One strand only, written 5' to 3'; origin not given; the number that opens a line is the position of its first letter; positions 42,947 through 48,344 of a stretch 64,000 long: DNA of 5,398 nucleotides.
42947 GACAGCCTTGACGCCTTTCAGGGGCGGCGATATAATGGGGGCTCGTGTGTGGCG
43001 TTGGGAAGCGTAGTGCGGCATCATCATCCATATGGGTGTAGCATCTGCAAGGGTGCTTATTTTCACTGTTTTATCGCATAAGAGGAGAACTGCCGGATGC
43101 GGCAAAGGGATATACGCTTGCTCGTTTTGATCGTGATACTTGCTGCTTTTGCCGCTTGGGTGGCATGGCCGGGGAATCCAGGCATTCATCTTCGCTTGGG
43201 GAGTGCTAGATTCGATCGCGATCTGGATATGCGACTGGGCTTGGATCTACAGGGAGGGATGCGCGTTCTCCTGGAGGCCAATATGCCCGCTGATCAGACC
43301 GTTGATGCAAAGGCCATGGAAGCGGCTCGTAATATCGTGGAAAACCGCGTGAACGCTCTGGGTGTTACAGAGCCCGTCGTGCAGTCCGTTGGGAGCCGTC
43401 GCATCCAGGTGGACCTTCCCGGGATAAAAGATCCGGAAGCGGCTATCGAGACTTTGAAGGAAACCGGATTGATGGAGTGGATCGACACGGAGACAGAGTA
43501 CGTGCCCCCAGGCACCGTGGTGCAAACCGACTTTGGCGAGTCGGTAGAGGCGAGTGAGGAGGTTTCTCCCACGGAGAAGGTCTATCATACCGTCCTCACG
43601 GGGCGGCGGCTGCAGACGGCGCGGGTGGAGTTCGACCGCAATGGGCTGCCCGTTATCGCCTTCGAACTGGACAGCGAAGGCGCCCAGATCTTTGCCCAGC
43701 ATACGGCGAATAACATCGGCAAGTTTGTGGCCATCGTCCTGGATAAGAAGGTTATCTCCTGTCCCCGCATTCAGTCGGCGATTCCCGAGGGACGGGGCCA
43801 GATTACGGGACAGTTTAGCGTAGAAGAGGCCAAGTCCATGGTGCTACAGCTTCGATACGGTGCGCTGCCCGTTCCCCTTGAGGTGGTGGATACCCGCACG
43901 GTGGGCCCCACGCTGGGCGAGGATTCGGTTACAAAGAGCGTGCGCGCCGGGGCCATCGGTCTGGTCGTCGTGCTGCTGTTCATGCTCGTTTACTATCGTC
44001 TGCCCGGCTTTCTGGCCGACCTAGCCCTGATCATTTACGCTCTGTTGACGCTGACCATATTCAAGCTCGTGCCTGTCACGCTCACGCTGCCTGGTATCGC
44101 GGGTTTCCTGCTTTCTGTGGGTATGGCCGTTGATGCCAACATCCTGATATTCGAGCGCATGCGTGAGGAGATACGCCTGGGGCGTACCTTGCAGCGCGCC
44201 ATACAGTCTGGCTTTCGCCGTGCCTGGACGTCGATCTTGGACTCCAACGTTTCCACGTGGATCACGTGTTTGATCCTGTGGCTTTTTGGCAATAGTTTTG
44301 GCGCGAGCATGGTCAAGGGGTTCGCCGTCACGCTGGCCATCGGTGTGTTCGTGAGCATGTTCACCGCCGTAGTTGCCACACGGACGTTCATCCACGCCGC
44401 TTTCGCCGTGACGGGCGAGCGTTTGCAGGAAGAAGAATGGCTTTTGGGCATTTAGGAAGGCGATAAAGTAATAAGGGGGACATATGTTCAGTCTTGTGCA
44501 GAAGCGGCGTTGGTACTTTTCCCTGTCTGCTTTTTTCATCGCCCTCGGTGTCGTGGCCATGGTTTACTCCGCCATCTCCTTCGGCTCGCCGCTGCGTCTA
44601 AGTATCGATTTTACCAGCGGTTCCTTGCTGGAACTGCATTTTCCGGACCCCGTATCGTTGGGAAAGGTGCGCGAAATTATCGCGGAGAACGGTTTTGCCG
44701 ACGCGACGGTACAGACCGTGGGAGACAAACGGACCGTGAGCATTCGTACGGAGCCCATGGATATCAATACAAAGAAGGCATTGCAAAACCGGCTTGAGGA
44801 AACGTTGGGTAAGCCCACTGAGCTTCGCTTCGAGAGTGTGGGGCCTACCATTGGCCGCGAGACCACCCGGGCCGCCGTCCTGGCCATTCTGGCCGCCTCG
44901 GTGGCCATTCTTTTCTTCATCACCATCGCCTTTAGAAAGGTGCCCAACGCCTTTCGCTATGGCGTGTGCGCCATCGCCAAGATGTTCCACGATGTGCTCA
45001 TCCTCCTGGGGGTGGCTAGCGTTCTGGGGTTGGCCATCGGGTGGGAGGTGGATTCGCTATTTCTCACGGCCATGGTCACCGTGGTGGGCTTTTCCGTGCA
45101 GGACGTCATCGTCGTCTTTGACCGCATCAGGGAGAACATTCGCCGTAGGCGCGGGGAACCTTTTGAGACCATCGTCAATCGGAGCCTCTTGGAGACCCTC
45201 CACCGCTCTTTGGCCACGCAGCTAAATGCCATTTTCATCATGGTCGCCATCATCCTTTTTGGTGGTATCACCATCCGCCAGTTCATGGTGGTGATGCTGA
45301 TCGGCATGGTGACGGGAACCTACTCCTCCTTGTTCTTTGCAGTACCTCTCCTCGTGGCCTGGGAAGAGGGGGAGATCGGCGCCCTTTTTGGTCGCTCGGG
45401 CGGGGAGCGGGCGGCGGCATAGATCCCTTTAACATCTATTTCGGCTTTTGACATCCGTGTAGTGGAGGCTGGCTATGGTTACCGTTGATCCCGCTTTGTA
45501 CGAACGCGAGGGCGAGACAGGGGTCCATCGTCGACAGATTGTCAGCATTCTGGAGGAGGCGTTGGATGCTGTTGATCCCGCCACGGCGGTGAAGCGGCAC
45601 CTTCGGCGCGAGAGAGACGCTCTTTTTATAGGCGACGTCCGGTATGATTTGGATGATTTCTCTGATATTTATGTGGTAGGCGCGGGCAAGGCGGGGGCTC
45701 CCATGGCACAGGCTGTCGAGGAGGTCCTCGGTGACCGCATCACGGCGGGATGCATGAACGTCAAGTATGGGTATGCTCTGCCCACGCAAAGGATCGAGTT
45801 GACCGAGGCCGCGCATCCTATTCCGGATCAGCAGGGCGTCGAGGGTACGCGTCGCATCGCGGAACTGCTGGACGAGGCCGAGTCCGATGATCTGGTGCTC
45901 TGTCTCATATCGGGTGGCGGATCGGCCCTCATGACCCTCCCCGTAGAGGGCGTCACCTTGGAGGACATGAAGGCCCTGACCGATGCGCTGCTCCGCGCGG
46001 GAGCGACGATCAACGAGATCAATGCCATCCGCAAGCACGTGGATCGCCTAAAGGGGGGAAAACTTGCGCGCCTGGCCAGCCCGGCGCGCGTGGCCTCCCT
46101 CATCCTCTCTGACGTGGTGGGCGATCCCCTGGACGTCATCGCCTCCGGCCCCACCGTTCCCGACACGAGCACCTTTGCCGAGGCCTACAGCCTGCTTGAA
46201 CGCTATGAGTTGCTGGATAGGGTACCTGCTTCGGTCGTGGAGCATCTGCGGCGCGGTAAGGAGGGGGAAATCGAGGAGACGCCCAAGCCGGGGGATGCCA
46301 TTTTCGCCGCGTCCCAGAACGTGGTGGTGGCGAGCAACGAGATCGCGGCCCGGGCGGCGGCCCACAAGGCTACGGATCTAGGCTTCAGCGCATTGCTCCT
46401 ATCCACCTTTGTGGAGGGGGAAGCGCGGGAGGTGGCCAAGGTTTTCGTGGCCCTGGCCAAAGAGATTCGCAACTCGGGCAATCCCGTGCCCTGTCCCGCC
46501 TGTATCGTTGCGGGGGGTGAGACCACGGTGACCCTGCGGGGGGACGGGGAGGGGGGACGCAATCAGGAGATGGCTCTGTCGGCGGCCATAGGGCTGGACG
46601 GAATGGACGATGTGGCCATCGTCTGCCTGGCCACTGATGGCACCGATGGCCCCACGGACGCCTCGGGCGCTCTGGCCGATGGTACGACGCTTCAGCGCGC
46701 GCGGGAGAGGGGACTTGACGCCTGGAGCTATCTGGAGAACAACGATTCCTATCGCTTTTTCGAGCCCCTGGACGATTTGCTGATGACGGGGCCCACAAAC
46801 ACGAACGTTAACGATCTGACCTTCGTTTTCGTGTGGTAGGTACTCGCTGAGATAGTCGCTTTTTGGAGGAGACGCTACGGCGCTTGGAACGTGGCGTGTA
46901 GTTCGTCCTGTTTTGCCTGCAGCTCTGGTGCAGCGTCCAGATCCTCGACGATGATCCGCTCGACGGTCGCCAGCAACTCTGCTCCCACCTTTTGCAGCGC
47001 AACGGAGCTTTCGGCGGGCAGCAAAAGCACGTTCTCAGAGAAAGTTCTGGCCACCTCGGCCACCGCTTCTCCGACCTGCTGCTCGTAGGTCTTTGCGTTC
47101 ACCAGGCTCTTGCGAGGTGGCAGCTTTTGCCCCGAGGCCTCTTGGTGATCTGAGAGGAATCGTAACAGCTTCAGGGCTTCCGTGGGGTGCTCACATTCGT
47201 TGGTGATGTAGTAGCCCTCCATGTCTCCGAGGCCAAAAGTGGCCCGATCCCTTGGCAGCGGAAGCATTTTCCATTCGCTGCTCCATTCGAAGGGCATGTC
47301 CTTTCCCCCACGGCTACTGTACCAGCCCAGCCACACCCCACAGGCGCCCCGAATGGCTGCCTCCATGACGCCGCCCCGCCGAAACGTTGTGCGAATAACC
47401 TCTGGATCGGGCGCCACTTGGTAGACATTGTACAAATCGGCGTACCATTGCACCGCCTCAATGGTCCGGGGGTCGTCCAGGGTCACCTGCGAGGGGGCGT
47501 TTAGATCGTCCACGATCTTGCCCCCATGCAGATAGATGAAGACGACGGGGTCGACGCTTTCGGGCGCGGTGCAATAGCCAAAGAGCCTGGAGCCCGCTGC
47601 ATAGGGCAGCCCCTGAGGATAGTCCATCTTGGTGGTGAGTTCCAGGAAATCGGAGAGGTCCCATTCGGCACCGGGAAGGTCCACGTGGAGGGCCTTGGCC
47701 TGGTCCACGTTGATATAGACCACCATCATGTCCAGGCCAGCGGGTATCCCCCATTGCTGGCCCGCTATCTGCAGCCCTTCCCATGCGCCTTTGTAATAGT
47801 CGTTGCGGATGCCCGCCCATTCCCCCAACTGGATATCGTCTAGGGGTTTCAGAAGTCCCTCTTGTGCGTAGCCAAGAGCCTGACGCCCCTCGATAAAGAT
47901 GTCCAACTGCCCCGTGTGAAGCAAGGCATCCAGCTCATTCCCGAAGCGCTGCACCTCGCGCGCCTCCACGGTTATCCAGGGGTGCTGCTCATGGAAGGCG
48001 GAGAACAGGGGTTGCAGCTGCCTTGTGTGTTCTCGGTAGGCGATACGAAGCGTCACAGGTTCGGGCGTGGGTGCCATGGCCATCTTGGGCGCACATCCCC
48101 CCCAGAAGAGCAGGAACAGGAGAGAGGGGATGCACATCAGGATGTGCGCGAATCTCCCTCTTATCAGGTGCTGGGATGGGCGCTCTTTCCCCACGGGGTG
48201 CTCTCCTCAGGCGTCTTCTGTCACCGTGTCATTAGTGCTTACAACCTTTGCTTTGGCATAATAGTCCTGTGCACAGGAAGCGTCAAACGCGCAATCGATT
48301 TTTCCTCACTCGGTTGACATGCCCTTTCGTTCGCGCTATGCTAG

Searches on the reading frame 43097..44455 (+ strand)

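Call 13: search_protein_families(library=pfam, proteins=[window:43097-44455:+], max_evalue=0.001)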
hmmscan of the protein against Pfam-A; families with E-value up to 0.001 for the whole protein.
window:43097-44455:+ (452 aa): 6 families
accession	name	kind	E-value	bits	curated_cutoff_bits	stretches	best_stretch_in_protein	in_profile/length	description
PF22599.2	SecDF_P1_head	-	9.7e-33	112.9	27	1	164-259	18-114/114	SecDF, P1 head subdomain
PF21760.3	SecD_1st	-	2.5e-20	72.1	27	1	74-129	1-56/60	Protein translocase subunit SecDF, P1 domain, N-terminal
PF02355.23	SecD_SecF_C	-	8.5e-16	58.4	20.5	1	262-426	14-177/189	Protein export membrane protein SecD/SecF, C-terminal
PF03176.21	MMPL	-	3.7e-07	29.8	20.5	1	280-442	144-305/333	MMPL family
PF00873.25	ACR_tran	-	9.7e-05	20.7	28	1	277-428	329-482/1021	AcrB/AcrD/AcrF family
PF07549.19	Sec_GG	-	0.00038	20.3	20.3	0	45-65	8-28/28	SecD/SecF GG Motif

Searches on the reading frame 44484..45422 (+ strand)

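Call 13: search_protein_families(library=pfam, proteins=[window:44484-45422:+], max_evalue=0.001)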
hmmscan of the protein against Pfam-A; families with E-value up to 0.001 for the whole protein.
window:44484-45422:+ (312 aa): 2 families
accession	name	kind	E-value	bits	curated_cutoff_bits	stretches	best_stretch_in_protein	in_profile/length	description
PF02355.23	SecD_SecF_C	-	4.6e-51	173.4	20.5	1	104-295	6-188/189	Protein export membrane protein SecD/SecF, C-terminal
PF07549.19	Sec_GG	-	0.00022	21.1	20.3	1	32-53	3-24/28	SecD/SecF GG Motif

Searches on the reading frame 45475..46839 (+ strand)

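Call 16: search_protein_families(library=ncbifam, proteins=[window:45475-46839:+], max_evalue=0.001)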
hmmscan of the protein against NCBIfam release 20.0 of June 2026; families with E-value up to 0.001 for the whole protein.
window:45475-46839:+ (454 aa): 2 families
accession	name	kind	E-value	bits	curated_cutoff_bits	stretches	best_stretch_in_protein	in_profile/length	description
NF041176.1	GlyK_Thmprot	equivalog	1.9e-68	231.6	550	1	28-448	3-391/397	glycerate 2-kinase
NF040791.1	gly_kin_Thpl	equivalog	5.7e-60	203.7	670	1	18-448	13-407/410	glycerate 2-kinase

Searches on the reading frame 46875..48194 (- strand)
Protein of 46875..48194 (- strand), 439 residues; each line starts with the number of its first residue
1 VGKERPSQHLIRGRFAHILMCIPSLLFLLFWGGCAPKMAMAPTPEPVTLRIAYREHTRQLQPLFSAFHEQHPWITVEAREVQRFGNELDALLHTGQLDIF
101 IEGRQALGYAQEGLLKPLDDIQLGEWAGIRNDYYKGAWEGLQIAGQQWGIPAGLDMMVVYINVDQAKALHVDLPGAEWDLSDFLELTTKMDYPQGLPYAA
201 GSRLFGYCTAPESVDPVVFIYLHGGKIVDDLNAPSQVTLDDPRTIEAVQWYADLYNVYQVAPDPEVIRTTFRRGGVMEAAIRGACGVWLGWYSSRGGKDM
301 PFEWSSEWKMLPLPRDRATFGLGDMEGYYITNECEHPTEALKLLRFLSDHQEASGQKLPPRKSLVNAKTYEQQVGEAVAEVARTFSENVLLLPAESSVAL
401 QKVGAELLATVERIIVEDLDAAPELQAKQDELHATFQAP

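Call 16: search_protein_families(library=ncbifam, proteins=[window:46875-48194:-], max_evalue=0.001)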
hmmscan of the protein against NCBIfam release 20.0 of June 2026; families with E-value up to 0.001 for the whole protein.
window:46875-48194:- (439 aa): 0 families

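Call 49: search_protein_families(library=pfam, proteins=[window:46875-48194:-], max_evalue=0.0001)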
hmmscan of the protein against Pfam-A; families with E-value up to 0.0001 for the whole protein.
window:46875-48194:- (439 aa): 2 families
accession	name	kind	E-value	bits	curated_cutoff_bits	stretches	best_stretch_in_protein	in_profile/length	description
PF13416.11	SBP_bac_8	-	1.7e-11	44.9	27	1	64-351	3-247/279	Bacterial extracellular solute-binding protein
PF01547.30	SBP_bac_1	-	1.4e-10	42.1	26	1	56-351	4-304/307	Bacterial extracellular solute-binding protein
